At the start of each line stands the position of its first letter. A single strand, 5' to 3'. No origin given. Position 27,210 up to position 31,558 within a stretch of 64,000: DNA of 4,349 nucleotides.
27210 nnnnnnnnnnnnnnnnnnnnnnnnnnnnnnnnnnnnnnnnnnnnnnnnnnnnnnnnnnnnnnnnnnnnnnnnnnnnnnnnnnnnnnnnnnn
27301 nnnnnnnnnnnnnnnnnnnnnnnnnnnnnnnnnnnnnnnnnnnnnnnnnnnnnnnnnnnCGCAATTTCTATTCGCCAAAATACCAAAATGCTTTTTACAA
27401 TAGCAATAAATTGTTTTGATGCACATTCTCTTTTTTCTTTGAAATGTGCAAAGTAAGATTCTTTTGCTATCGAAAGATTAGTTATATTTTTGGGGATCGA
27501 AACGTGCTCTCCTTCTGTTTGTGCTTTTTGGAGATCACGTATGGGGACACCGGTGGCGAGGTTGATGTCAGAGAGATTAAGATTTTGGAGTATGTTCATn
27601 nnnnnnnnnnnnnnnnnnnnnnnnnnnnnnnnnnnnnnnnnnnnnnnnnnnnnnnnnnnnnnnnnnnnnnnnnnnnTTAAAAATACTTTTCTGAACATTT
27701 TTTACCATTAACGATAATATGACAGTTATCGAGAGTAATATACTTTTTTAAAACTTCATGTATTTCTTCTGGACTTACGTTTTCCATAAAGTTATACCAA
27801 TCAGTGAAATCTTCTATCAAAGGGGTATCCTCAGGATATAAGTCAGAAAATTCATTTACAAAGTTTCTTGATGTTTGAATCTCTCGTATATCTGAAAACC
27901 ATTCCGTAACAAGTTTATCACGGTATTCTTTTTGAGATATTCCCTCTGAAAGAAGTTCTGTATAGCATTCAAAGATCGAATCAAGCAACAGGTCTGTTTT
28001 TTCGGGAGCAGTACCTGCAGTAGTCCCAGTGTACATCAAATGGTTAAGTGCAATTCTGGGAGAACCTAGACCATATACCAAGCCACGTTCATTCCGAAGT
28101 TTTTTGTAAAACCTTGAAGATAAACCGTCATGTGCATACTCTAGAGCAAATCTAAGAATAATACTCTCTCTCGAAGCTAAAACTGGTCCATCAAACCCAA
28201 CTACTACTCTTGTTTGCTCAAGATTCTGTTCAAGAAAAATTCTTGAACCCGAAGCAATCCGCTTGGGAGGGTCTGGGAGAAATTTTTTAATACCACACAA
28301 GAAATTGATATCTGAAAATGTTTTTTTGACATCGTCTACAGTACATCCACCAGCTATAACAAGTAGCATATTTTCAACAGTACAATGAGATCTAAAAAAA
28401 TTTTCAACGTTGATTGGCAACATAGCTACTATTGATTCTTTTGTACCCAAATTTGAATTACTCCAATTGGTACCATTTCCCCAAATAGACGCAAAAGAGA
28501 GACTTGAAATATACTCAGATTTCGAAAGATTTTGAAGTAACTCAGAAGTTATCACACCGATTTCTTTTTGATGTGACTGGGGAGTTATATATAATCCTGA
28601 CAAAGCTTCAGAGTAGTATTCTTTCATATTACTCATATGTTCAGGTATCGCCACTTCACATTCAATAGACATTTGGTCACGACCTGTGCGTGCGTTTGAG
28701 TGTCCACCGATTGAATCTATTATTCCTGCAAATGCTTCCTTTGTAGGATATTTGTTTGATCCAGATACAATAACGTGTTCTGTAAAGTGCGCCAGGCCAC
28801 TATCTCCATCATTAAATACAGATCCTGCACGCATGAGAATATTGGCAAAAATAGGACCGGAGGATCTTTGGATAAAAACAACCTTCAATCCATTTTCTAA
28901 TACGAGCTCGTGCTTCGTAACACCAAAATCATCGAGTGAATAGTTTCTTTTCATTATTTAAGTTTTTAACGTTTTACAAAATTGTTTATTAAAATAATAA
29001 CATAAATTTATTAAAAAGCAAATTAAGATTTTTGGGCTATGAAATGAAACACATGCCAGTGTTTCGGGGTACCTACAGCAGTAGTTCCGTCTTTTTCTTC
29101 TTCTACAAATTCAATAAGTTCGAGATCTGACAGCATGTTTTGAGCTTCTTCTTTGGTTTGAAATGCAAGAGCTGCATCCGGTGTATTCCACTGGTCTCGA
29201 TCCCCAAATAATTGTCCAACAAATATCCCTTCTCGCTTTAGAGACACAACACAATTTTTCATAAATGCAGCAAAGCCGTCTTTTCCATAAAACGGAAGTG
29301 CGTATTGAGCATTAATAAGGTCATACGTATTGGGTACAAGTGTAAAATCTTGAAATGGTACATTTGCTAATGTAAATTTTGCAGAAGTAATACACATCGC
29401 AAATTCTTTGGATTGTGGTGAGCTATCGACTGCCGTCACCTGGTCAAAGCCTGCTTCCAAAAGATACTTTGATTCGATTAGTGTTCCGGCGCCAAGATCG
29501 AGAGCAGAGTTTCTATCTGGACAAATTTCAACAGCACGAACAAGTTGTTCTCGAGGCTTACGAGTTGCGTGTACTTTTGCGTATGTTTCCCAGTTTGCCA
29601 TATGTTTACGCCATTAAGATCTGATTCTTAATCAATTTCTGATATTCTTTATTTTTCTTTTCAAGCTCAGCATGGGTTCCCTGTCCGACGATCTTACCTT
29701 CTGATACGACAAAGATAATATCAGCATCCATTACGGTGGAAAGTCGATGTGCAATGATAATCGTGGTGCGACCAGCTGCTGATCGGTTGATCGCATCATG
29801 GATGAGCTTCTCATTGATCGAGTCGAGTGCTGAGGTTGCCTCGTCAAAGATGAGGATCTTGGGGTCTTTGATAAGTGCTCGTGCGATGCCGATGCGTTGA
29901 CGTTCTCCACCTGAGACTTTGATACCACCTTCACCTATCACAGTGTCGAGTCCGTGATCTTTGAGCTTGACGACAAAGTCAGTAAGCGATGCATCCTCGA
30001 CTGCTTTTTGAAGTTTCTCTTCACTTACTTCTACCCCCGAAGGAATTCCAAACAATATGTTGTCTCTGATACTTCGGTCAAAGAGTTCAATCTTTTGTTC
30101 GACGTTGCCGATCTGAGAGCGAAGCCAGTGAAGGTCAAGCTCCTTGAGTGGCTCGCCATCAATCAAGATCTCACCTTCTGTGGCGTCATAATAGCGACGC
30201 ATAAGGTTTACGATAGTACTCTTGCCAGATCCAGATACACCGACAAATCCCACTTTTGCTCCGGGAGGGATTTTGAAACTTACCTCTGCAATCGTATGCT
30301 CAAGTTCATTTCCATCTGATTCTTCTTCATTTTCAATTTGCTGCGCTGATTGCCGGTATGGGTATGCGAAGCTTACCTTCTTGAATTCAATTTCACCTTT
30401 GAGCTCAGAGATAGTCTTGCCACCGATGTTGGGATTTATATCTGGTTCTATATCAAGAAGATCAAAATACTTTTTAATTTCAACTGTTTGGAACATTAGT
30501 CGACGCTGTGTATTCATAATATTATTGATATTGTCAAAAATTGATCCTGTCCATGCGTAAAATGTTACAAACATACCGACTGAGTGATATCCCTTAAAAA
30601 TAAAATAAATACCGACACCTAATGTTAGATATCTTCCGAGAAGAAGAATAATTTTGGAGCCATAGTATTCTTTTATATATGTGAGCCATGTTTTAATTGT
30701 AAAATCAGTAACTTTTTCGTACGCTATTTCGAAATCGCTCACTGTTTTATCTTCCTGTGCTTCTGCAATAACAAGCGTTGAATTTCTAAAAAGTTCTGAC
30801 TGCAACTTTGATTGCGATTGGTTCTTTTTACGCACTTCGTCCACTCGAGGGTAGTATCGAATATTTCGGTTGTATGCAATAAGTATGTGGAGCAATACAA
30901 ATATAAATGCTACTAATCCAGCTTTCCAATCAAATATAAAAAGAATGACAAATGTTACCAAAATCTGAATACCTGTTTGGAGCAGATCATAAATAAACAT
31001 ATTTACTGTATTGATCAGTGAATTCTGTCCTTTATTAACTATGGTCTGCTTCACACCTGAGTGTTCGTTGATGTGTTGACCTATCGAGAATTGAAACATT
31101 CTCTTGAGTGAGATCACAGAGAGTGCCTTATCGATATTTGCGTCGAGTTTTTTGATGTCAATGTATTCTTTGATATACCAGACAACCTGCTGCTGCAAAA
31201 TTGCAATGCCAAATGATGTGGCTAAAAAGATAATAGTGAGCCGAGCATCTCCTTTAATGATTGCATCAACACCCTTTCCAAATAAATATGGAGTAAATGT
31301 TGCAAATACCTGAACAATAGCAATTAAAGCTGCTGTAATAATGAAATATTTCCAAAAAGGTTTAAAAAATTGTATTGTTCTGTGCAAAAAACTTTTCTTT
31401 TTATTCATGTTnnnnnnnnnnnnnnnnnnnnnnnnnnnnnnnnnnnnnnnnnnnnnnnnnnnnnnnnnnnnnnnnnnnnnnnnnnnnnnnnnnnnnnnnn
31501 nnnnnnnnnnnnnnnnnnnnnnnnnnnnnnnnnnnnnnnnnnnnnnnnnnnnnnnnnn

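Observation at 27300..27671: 370-nt leader-like region before aspS bounded by two terminators, containing a possible 80-aa ORF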

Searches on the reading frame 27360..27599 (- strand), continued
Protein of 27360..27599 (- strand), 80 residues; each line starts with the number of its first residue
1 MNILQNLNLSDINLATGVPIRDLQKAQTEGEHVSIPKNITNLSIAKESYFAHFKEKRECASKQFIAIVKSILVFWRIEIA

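Call 66: find_encoding_contigs(protein=P0122, flank=1500, max_places=4)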
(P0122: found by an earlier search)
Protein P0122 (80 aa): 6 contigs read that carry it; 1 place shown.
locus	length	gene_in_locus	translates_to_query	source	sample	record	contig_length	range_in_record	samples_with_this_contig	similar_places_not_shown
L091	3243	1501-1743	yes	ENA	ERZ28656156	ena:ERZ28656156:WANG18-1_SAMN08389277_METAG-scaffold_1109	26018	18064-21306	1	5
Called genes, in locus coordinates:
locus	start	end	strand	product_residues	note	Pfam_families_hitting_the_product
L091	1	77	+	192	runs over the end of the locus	PF05891:Methyltransf_PK (weak), PF08241:Methyltransf_11 (weak), PF13649:Methyltransf_25 (weak)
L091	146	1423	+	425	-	PF00675:Peptidase_M16, PF05193:Peptidase_M16_C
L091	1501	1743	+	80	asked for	-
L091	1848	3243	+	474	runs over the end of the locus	PF01336:tRNA_anti-codon, PF00152:tRNA-synt_2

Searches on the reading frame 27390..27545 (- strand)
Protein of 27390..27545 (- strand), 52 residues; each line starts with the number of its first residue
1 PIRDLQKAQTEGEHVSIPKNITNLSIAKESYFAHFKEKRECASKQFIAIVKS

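Call 47: search_solved_structures(query=window:27390-27545:-, max_evalue=10, show_alignments=5)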
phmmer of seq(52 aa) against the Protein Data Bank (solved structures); distinct sequences matched with E-value up to 10: 1.
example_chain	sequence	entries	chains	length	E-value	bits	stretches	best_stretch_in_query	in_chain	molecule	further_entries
3nrg_A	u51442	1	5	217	0.24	15.2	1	8-42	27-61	TetR family transcriptional regulator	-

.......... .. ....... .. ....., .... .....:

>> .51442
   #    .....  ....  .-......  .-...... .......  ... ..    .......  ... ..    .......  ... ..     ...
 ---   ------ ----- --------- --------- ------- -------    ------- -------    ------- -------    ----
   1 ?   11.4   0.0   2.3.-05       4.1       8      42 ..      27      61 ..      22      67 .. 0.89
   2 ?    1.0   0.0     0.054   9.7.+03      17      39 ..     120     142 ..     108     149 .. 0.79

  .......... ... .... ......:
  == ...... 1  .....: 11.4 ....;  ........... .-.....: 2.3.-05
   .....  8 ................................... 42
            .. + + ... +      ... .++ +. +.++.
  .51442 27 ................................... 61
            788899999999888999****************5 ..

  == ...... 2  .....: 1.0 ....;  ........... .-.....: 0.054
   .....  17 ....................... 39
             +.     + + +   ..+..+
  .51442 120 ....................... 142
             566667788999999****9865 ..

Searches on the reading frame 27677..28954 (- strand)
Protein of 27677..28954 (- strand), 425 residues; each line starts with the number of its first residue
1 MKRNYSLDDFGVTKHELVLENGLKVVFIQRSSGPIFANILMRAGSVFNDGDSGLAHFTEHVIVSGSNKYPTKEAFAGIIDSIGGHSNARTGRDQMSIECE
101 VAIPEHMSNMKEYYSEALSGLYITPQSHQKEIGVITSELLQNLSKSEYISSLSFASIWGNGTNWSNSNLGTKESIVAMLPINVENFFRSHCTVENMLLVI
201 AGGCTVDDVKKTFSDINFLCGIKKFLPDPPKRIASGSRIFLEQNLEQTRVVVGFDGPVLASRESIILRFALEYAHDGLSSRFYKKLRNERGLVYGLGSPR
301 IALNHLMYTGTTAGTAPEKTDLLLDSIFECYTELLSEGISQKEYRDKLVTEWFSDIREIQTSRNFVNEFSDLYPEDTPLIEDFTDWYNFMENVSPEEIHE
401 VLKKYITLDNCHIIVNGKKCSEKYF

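Call 5: search_protein_families(library=pfam, proteins=[window:27677-28954:-], max_evalue=0.1)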
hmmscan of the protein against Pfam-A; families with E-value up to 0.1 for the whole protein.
window:27677-28954:- (425 aa): 2 families
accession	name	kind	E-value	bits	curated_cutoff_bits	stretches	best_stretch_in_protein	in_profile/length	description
PF05193.26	Peptidase_M16_C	-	4.5e-19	69.5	23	1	183-344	7-174/181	Peptidase M16 inactive domain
PF00675.25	Peptidase_M16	-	1.1e-10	42.1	22.3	1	39-138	17-115/149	Insulinase (Peptidase family M16)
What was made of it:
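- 27677..28954 (-): M16 (insulinase-type) peptidase gene, the last gene of the ABC exporter / methyltransferase / protease cassette. Pfam Peptidase_M16 and Peptidase_M16_C (call 5).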

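Call 43: search_protein_families(library=padloc, proteins=[window:27677-28954:-], max_evalue=1)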
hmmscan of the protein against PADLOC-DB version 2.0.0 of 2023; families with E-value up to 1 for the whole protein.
window:27677-28954:- (425 aa): 1 family
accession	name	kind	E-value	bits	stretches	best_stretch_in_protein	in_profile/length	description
PDLC01284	Csx1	-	0.013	13.4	1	315-414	195-282/289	CAS-III; associated_signaling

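Call 44: search_protein_families(library=ncbifam, proteins=[window:27677-28954:-], max_evalue=0.01)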
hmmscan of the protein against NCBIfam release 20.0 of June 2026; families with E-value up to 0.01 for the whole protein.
window:27677-28954:- (425 aa): 3 families
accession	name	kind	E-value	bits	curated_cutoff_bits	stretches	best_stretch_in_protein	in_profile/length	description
NF011681.0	PRK15101.1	equivalog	4.3e-10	38.2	765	1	19-141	49-172/961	pitrilysin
TIGR02110.1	PQQ_syn_pqqF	equivalog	2.5e-09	36.4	320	1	15-211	1-201/697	pyrroloquinoline quinone biosynthesis protein PqqF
NF047421.1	YfmH_fam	equivalog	0.0082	15.4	250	0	52-411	60-416/425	EF-P 5-aminopentanol modification-associated protein YfmH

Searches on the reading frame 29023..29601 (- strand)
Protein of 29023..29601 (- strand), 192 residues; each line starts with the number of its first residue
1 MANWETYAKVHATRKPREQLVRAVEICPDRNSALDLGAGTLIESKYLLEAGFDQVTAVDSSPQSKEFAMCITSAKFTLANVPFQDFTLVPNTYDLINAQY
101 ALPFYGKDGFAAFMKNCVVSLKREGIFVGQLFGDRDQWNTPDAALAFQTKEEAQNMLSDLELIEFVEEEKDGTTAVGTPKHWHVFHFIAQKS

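Call 5: search_protein_families(library=pfam, proteins=[window:29023-29601:-], max_evalue=0.1)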
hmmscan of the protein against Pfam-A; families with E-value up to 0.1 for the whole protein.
window:29023-29601:- (192 aa): 6 families
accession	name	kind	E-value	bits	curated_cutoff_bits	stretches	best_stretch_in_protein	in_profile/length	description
PF05891.18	Methyltransf_PK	-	2.9e-07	30.7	27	1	30-128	56-158/218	AdoMet dependent proline di-methyltransferase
PF08241.18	Methyltransf_11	-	5.9e-07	30.5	21.2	1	34-128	1-94/95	Methyltransferase domain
PF13649.12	Methyltransf_25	-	2.5e-06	28.5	27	1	34-125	2-97/97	Methyltransferase domain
PF13489.12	Methyltransf_23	-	5e-05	23.5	27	1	11-101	4-90/164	Methyltransferase domain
PF03848.20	TehB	-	0.0014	18.6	20.4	1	9-126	11-129/193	Tellurite resistance protein TehB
PF08242.18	Methyltransf_12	-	0.0015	19.6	30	1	34-127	1-98/98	Methyltransferase domain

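Call 43: search_protein_families(library=padloc, proteins=[window:29023-29601:-], max_evalue=1)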
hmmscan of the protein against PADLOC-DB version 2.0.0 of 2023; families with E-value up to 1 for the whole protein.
window:29023-29601:- (192 aa): 1 family
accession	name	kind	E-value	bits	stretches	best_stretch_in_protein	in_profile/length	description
PDLC04134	mad2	-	1.9e-06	25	1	30-128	292-393/492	mads_2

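Call 44: search_protein_families(library=ncbifam, proteins=[window:29023-29601:-], max_evalue=0.01)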
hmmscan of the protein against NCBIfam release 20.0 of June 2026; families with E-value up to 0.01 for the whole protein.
window:29023-29601:- (192 aa): 4 families
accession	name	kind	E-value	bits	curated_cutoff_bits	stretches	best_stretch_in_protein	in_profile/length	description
TIGR02072.1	BioC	equivalog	3.8e-07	30.2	184.95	1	14-160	17-170/244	malonyl-ACP O-methyltransferase BioC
NF008992.0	PRK12335.1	equivalog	9.2e-07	28.3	303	1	6-168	100-262/289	SAM-dependent methyltransferase TehB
NF008405.0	PRK11207.1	equivalog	4.9e-05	22.9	218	1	13-126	15-129/198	tellurite resistance methyltransferase TehB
TIGR00477.1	tehB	equivalog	0.0087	15.4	219.5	0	8-113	53-158/238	tellurite resistance methyltransferase TehB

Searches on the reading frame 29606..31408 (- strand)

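Call 5: search_protein_families(library=pfam, proteins=[window:29606-31408:-], max_evalue=0.1)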
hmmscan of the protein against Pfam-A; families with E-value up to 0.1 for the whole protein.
window:29606-31408:- (600 aa): 5 families
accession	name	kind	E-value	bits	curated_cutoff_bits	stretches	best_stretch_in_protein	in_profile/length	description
PF00005.33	ABC_tran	-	1.2e-31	110.6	25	1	375-526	3-137/137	ABC transporter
PF00664.28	ABC_membrane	-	1.3e-14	55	28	1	23-285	2-265/274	ABC transporter transmembrane region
PF02463.25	SMC_N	-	1.6e-05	24.9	40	1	397-569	94-212/220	RecF/RecN/SMC N terminal domain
PF03193.22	RsgA_GTPase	-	0.0091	16.3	30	0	372-411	96-134/174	RsgA GTPase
PF13555.12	AAA_29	-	0.037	14.2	27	0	376-400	15-39/61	P-loop containing region of AAA domain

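Call 43: search_protein_families(library=padloc, proteins=[window:29606-31408:-], max_evalue=1)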
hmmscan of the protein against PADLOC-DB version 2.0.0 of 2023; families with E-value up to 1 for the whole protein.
window:29606-31408:- (600 aa): 2 families
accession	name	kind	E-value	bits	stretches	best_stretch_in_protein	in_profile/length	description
PDLC04135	mad3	-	1e-29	102.3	2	497-590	263-364/374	mads_3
PDLC04140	mad8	-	6.5e-09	33.7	1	370-559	14-237/314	mads_8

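Call 44: search_protein_families(library=ncbifam, proteins=[window:29606-31408:-], max_evalue=0.01)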
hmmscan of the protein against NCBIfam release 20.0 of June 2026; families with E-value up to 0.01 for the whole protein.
window:29606-31408:- (600 aa): 188 families (the best 25 are shown)
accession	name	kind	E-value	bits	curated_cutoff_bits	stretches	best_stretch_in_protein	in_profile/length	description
TIGR02203.1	MsbA_lipidA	equivalog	3.1e-95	319.8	602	1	10-595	4-568/572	lipid A export permease/ATP-binding protein MsbA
TIGR00958.1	3a01208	subfamily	4e-92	309.7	874.6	1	3-592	144-710/711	antigen peptide transporter 2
NF010178.0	PRK13657.1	equivalog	3.5e-91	306.4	733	1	23-599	24-573/588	glucan ABC transporter ATP-binding protein/ permease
TIGR03796.1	NHLM_micro_ABC1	equivalog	2.3e-81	274.1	853.3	1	22-594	158-710/710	NHLP family bacteriocin export ABC transporter peptidase/permease/ATPase subunit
TIGR02204.1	MsbA_rel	hypoth_equivalog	3e-81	273.8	780.4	1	152-596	149-575/576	ABC transporter, permease/ATP-binding protein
TIGR01846.1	type_I_sec_HlyB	subfamily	2.1e-77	261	725.55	1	28-596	147-692/694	type I secretion system permease/ATPase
NF045513.1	HepA_fam_ABC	equivalog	2.8e-75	253.9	725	1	68-590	103-603/610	heterocyst formation ABC transporter subunit HepA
NF052233.1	CphA_assoc_ABC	equivalog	7.9e-75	252.6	880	1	8-597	172-744/766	cyanophycin metabolism-associated ABC transporter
NF008381.0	PRK11176.1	equivalog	7.6e-74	249.1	867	1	309-596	313-579/582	lipid A ABC transporter ATP-binding protein/permease MsbA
TIGR03797.1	NHLM_micro_ABC2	equivalog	2.8e-73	247.6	709.4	1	23-596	139-685/686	NHLP bacteriocin export ABC transporter permease/ATPase subunit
TIGR03375.1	type_I_sec_LssB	subfamily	3.9e-68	230.3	693.1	1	4-588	136-694/696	type I secretion system permease/ATPase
TIGR01192.1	chvA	subfamily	2.4e-66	224.6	585.4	1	21-597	21-571/585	glucan export ABC transporter ATP-binding protein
TIGR02857.1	CydD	equivalog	6.7e-59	200.2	435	2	370-567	335-528/529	thiol reductant ABC exporter subunit CydD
TIGR01193.1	bacteriocin_ABC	subfamily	1.6e-58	198.8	523.85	1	22-595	161-708/708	peptide cleavage/export ABC transporter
NF008364.0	PRK11160.1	equivalog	5.5e-58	196.9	630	1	316-594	316-573/575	heme ABC transporter ATP-binding protein/permease CydC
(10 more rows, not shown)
